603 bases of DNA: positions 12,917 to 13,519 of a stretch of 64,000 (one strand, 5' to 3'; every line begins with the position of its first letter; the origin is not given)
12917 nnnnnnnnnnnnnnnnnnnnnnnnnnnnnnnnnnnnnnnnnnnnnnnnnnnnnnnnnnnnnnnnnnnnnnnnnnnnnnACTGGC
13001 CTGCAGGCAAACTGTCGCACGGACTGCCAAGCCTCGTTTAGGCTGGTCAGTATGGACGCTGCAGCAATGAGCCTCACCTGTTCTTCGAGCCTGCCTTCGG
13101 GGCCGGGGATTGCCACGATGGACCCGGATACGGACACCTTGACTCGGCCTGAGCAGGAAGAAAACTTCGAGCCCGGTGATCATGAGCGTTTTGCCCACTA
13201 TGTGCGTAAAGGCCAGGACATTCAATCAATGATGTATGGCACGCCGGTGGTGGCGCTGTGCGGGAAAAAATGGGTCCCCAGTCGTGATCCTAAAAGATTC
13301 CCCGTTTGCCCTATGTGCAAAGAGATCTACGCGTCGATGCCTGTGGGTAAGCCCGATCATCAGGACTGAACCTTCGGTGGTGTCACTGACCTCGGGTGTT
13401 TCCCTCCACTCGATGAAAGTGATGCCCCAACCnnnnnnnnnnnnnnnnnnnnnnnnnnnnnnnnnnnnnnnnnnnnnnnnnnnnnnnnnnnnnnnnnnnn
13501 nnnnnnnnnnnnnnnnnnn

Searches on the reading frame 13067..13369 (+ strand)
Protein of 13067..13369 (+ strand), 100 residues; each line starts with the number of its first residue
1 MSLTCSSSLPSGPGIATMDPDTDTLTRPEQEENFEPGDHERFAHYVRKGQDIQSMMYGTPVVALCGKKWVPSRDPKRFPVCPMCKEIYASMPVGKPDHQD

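Call 71: find_encoding_contigs(protein=window:13067-13369:+, flank=10000, max_places=8)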
Protein window:13067-13369:+ (100 aa): 4 contigs read that carry it; 3 places shown.
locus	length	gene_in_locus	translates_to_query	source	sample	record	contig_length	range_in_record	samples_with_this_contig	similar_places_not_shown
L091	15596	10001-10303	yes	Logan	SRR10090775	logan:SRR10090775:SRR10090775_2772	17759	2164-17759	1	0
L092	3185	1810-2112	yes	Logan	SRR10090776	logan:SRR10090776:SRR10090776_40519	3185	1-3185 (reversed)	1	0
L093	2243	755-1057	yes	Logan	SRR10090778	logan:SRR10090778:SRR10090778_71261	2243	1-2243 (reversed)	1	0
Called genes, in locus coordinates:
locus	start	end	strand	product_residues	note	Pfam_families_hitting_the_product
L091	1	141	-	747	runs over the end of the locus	PF00456:Transketolase_N, PF02779:Transket_pyr, PF02780:Transketolase_C, PF22613:Transketolase_C_1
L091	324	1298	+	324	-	PF01040:UbiA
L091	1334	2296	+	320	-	PF02628:COX15-CtaA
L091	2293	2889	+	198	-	PF02525:Flavodoxin_2, PF03358:FMN_red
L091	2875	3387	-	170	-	PF12900:Pyridox_ox_2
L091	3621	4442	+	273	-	PF00413:Peptidase_M10 (weak)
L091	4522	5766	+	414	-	PF00072:Response_reg, PF07228:SpoIIE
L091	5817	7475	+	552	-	PF00512:HisKA, PF02518:HATPase_c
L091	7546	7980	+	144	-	PF00072:Response_reg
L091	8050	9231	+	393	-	PF00390:malic, PF03949:Malic_M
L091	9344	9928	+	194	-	PF02622:DUF179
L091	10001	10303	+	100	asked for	PF11238:DUF3039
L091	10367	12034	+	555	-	PF04107:GCS2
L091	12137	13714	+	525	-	PF00682:HMGL-like, PF22617:HCS_D2, PF08502:LeuA_dimer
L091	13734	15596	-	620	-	?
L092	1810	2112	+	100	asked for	PF11238:DUF3039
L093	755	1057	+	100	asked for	PF11238:DUF3039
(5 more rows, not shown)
